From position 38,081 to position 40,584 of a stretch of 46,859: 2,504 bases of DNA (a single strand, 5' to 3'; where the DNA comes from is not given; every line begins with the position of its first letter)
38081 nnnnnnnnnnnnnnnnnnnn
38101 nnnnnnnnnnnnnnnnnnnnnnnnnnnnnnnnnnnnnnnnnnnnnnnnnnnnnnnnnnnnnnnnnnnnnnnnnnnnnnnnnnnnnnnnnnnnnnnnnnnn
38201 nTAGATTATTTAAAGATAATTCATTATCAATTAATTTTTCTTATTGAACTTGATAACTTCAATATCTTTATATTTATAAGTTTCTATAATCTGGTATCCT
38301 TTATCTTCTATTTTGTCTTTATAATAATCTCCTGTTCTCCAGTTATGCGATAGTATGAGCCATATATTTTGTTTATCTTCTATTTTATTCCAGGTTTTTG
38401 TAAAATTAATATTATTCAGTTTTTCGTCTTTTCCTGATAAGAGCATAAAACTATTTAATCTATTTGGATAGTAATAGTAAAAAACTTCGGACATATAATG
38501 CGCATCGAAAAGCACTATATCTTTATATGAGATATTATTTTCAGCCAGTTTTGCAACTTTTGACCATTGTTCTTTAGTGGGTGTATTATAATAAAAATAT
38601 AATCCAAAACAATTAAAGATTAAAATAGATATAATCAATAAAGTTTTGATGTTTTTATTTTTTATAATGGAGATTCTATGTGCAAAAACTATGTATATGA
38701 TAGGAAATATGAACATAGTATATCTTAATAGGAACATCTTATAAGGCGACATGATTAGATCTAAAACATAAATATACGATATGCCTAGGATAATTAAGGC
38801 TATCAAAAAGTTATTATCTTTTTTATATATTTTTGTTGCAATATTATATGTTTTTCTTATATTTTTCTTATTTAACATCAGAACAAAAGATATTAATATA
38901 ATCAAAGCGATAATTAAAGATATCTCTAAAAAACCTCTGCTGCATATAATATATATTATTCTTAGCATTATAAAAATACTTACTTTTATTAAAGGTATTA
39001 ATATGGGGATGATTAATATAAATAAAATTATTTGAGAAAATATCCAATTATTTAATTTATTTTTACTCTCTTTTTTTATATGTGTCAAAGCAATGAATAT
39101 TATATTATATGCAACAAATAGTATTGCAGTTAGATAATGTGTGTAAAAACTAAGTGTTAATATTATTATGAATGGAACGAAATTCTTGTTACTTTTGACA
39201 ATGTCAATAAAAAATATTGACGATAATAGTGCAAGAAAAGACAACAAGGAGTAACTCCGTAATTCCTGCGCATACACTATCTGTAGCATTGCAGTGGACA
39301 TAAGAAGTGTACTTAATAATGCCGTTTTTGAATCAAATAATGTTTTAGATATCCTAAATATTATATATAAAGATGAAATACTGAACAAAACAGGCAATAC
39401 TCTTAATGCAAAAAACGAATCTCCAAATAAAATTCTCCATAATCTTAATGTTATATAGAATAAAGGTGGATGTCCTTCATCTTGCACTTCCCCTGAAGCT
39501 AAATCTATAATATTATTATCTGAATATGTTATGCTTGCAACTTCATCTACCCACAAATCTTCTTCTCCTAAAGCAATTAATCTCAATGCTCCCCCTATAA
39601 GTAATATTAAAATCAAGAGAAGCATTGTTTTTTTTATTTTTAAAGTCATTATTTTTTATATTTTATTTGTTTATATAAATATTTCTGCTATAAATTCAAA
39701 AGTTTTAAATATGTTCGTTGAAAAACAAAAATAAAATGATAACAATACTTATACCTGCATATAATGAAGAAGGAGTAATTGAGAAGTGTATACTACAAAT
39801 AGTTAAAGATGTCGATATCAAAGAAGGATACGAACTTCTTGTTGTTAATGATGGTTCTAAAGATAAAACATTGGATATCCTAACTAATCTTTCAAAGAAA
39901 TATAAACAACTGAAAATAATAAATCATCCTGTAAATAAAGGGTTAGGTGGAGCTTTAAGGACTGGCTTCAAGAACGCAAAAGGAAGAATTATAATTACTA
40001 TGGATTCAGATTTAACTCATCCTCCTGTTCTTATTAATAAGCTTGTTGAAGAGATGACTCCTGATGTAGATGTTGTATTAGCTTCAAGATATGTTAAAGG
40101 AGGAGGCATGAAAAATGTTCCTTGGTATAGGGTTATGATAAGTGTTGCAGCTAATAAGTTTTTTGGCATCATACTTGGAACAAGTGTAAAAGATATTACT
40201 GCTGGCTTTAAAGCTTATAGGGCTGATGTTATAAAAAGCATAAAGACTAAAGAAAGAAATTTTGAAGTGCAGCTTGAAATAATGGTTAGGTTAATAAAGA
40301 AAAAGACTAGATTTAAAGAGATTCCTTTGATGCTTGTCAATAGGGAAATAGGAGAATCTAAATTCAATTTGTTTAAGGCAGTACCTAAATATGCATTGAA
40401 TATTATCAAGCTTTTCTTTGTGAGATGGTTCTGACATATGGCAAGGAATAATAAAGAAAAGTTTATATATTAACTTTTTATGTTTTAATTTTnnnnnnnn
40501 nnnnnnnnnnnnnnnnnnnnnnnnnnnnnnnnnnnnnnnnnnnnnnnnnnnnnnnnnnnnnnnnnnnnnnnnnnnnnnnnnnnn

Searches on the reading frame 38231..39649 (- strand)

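Call 45: search_protein_families(library=pfam, proteins=[window:38231-39649:-], max_evalue=0.001)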
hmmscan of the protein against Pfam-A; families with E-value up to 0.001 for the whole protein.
window:38231-39649:- (472 aa): 2 families
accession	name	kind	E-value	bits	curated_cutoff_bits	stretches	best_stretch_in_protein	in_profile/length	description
PF13231.12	PMT_2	-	2.3e-13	51.1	26.1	1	60-217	2-158/160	Dolichyl-phosphate-mannose-protein mannosyltransferase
PF14897.12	EpsG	-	3.7e-05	23.5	30.1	1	9-356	4-313/326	EpsG family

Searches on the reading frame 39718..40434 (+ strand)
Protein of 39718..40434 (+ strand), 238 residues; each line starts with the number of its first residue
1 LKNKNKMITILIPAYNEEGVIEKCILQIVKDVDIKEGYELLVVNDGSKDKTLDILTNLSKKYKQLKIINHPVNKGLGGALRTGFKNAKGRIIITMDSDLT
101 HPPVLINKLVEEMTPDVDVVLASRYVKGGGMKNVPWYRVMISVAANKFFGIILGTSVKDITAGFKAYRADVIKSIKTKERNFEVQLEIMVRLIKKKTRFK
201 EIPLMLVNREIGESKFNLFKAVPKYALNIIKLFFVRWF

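Call 45: search_protein_families(library=pfam, proteins=[window:39718-40434:+], max_evalue=0.001)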
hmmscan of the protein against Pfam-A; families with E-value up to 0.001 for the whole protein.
window:39718-40434:+ (238 aa): 3 families
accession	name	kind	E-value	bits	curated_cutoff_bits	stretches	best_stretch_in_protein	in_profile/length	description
PF00535.33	Glycos_transf_2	-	1.2e-36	126.6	23.3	1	9-174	1-166/168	Glycosyl transferase family 2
PF13641.12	Glyco_tranf_2_3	-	6.8e-10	39.8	27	1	8-130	3-129/230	Glycosyltransferase like family 2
PF10111.15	Glyco_tranf_2_2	-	2.9e-06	27.4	27.3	1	9-100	1-93/276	Glycosyltransferase like family 2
